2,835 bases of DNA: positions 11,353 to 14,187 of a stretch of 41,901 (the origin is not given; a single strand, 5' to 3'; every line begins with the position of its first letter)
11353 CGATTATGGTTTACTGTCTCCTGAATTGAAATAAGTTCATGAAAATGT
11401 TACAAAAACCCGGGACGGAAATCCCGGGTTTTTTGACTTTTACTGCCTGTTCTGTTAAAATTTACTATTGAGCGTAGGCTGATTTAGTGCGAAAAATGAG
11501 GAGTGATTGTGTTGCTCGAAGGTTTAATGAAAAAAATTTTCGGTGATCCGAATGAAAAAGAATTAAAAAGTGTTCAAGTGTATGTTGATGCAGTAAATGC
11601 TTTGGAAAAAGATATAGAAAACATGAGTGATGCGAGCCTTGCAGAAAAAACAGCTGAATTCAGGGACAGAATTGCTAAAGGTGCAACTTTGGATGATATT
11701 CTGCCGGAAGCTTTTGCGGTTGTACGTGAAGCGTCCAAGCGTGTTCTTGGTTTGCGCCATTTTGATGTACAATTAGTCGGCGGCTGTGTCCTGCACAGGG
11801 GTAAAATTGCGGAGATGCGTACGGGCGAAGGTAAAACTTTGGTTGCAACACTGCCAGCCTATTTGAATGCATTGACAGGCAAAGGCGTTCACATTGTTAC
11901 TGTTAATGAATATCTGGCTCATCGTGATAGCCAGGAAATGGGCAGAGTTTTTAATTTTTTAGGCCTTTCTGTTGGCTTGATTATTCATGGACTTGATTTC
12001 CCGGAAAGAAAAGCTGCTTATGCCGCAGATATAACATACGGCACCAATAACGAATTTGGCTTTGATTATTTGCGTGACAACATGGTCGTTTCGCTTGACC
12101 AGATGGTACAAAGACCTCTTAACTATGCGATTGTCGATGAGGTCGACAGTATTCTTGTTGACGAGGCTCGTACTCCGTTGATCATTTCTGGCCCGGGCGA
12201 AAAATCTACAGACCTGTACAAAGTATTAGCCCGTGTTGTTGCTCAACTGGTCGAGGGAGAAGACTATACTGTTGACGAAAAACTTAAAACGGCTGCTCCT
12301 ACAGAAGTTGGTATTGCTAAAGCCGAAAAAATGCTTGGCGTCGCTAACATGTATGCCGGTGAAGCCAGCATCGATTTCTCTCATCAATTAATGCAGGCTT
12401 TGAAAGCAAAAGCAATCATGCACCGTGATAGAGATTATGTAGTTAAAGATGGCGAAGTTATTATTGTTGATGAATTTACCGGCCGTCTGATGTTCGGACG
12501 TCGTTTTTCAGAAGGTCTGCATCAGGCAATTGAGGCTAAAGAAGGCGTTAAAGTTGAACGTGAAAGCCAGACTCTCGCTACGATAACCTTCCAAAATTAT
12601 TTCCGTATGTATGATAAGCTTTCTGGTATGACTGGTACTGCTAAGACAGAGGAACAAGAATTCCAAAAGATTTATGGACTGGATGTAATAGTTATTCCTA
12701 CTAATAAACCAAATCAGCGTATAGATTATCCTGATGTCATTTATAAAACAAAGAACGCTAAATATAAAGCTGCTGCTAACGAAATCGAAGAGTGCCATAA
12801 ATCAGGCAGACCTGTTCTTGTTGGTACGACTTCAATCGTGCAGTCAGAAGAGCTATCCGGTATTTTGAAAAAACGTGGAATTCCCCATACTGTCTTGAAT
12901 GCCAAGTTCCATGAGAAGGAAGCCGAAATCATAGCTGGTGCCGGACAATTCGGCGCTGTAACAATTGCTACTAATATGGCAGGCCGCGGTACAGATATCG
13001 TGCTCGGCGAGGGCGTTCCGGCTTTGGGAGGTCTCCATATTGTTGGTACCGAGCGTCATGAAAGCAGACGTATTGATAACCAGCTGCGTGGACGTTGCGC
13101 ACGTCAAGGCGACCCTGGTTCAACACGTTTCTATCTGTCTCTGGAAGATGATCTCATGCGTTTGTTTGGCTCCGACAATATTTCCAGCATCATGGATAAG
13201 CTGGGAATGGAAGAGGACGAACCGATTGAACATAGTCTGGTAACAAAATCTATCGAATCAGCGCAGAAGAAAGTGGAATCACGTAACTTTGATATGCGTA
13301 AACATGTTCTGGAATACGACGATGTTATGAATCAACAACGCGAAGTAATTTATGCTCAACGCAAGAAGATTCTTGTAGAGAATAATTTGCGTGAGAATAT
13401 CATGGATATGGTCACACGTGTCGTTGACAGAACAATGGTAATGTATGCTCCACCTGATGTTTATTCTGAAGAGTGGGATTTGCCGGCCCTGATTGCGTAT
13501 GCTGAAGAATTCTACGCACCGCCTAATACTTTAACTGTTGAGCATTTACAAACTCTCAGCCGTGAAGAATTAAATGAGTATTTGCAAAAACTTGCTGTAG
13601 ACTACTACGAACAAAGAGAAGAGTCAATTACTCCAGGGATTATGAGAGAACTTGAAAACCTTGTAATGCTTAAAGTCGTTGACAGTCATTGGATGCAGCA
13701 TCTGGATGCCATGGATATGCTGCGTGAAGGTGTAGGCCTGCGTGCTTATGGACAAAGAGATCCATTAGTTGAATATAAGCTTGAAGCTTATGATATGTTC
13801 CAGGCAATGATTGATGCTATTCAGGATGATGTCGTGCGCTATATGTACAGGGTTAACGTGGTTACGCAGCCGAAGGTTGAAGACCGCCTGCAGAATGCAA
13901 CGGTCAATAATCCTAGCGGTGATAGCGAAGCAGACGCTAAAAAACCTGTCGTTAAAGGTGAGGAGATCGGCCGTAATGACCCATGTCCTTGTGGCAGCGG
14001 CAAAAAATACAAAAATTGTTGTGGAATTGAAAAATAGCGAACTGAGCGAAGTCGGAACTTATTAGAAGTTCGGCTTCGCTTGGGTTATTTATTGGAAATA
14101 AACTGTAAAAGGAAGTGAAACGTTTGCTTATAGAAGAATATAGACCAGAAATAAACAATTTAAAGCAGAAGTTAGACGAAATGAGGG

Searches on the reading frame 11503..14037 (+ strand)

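Call 6: search_protein_families(library=pfam, proteins=[window:11503-14037:+])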
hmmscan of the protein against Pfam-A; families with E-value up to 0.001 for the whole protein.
window:11503-14037:+ (844 aa): 6 families
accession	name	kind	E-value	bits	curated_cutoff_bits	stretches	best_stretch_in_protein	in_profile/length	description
PF07517.20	SecA_DEAD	-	9.7e-133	442.3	24.6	1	9-388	1-290/290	SecA DEAD-like domain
PF21090.3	P-loop_SecA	-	5.8e-81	271.4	27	2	403-503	1-101/205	SecA P-loop domain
PF07516.18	SecA_SW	-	6.8e-73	245.4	26.7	1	574-784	1-199/200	SecA Wing and Scaffold domain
PF01043.26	SecA_PP_bind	-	2e-39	135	23.5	1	234-344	1-110/110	SecA preprotein cross-linking domain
PF02810.21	SEC-C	-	2.9e-10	40.3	20.4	1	824-841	1-18/19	SEC-C motif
PF00270.35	DEAD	-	5.7e-08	33.1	26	1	102-221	18-133/167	DEAD/DEAH box helicase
